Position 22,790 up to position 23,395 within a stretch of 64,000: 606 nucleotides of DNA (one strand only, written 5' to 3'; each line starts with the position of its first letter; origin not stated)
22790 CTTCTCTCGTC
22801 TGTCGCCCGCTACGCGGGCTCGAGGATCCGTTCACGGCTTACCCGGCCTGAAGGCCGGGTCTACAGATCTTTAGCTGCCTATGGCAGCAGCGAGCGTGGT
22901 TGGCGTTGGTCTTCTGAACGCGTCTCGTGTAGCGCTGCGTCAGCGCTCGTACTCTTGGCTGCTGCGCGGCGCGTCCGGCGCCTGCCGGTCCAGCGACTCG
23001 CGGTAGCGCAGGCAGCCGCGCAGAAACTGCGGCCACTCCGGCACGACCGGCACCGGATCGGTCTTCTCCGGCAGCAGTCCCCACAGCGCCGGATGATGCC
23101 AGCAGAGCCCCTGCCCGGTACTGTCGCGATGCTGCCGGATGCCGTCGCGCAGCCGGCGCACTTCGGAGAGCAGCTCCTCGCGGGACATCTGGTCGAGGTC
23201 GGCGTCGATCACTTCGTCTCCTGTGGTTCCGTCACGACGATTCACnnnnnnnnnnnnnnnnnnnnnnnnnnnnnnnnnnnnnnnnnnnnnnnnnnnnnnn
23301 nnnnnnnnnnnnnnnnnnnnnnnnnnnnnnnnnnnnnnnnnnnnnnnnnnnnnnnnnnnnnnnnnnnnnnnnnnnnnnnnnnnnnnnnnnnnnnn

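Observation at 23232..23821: hicA-hicB toxin-antitoxin pair; the toxin gene is absent from the ORF track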

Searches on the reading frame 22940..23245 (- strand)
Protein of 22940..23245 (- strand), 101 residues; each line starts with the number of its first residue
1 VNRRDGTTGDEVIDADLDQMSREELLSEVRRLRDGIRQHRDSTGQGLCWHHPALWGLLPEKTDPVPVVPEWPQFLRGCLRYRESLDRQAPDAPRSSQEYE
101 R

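Call 3: search_protein_families(library=pfam, proteins=[window:22940-23245:-], max_evalue=0.1)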
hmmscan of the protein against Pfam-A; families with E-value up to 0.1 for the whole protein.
window:22940-23245:- (101 aa): 1 family
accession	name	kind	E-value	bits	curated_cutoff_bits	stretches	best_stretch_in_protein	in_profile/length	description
PF07216.17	LcrG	-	0.071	13.5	24.1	0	14-46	48-77/91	LcrG protein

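Call 4: search_protein_families(library=ncbifam, proteins=[window:22940-23245:-], max_evalue=0.1)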
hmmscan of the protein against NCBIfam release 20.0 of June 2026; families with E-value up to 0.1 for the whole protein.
window:22940-23245:- (101 aa): 1 family
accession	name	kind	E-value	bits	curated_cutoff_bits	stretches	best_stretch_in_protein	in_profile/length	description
TIGR02573.1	LcrG_PcrG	equivalog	0.051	13.6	90.8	1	14-46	47-76/90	LcrG family type III secretion system chaperone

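Call 22: search_protein_families(library=padloc, proteins=[window:22940-23212:-], max_evalue=0.01)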
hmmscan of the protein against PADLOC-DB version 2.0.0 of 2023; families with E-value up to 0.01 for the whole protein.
window:22940-23212:- (90 aa): 0 families

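Call 26: find_homologous_proteins(query=window:22940-23212:-)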
Query window:22940-23212:- (90 aa): 7156 proteins with E <= 0.001 among 7158 candidates; the best 120 are listed.
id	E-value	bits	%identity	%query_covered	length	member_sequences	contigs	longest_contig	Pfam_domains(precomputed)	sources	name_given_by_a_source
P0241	1.1e-55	204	100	100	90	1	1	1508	-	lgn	-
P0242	2.3e-55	203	99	100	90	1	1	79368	-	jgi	-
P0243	1.3e-54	200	99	99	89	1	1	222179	-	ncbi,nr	ncbi:MAG TPA: hypothetical protein VEK57_25795 [Thermoanaerobaculia bacterium]|nr:hypothetical prote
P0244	1.5e-48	181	89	98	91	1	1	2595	-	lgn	-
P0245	2.0e-47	177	85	98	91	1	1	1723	-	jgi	jgi:hypothetical protein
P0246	2.6e-47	177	88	98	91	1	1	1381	-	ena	-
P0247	5.2e-46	173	82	100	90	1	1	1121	-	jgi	jgi:hypothetical protein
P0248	5.2e-46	173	83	99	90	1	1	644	-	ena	-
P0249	1.6e-45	171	82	98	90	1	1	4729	-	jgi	jgi:hypothetical protein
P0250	2.4e-45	170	83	99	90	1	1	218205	-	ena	-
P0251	2.5e-45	170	82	97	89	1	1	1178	-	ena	-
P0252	4.6e-45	170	80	99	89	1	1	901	-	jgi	jgi:hypothetical protein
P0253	5.4e-45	169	83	98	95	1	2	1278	-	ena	-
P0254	6.3e-45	169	79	99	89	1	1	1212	-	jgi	jgi:hypothetical protein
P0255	6.8e-45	169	82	98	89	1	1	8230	-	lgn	-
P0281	7.3e-44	166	80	98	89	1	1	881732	-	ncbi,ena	-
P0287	9.6e-44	165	81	99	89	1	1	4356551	-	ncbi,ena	-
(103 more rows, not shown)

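Call 28: find_encoding_contigs(protein=P0287, flank=3000, max_places=2)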
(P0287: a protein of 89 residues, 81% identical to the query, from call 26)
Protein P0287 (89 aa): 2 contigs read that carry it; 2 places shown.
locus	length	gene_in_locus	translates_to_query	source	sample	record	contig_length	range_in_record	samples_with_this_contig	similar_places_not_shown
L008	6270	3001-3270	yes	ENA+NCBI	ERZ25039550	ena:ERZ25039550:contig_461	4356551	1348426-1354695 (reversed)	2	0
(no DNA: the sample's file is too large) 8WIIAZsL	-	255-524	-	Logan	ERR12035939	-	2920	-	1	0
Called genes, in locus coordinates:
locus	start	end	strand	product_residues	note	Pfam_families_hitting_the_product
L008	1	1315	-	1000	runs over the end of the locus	PF00873:ACR_tran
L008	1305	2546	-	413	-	PF25917:BSH_RND (weak), PF25919:BSH_CusB (faint), PF25973:BSH_CzcB, PF25885:HH_EMRA (weak), PF25893:HH_CzcB (weak), PF25954:Beta-barrel_RND_2, PF25967:RND-MFP_C (weak), PF25989:YknX_C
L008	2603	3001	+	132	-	PF01451:LMWPc (weak)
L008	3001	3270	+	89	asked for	-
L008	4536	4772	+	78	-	-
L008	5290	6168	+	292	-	-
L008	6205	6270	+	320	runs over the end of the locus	-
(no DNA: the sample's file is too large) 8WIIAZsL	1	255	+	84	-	?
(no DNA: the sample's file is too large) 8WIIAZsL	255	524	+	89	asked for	-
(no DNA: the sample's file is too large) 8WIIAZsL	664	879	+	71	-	-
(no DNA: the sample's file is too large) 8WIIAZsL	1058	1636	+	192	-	PF12587:DUF3761, PF01396:Zn_ribbon_Top1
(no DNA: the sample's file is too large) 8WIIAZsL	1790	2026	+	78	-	-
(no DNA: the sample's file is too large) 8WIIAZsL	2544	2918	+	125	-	?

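Call 29: find_encoding_contigs(protein=P0281, flank=3000, max_places=2)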
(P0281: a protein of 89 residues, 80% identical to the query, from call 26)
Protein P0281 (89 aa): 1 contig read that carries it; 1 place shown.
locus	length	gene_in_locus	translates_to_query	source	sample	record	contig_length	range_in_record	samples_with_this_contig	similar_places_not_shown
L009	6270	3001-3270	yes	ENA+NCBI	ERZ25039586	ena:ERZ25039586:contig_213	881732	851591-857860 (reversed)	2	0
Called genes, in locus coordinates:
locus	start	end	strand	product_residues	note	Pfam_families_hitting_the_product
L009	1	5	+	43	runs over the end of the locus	-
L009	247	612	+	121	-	PF01872:RibD_C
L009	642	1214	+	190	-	PF01872:RibD_C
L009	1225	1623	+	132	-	PF00903:Glyoxalase, PF22677:Ble-like_N (weak)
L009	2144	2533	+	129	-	PF04237:YjbR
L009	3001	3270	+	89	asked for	-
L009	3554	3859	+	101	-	PF06475:Glycolipid_bind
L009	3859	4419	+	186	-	PF13302:Acetyltransf_3, PF00583:Acetyltransf_1, PF13673:Acetyltransf_10, PF13508:Acetyltransf_7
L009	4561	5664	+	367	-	-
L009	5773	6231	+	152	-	-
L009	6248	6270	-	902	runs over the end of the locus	PF12704:MacB_PCD, PF02687:FtsX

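Call 30: find_encoding_contigs(protein=P0242, flank=6000, max_places=2)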
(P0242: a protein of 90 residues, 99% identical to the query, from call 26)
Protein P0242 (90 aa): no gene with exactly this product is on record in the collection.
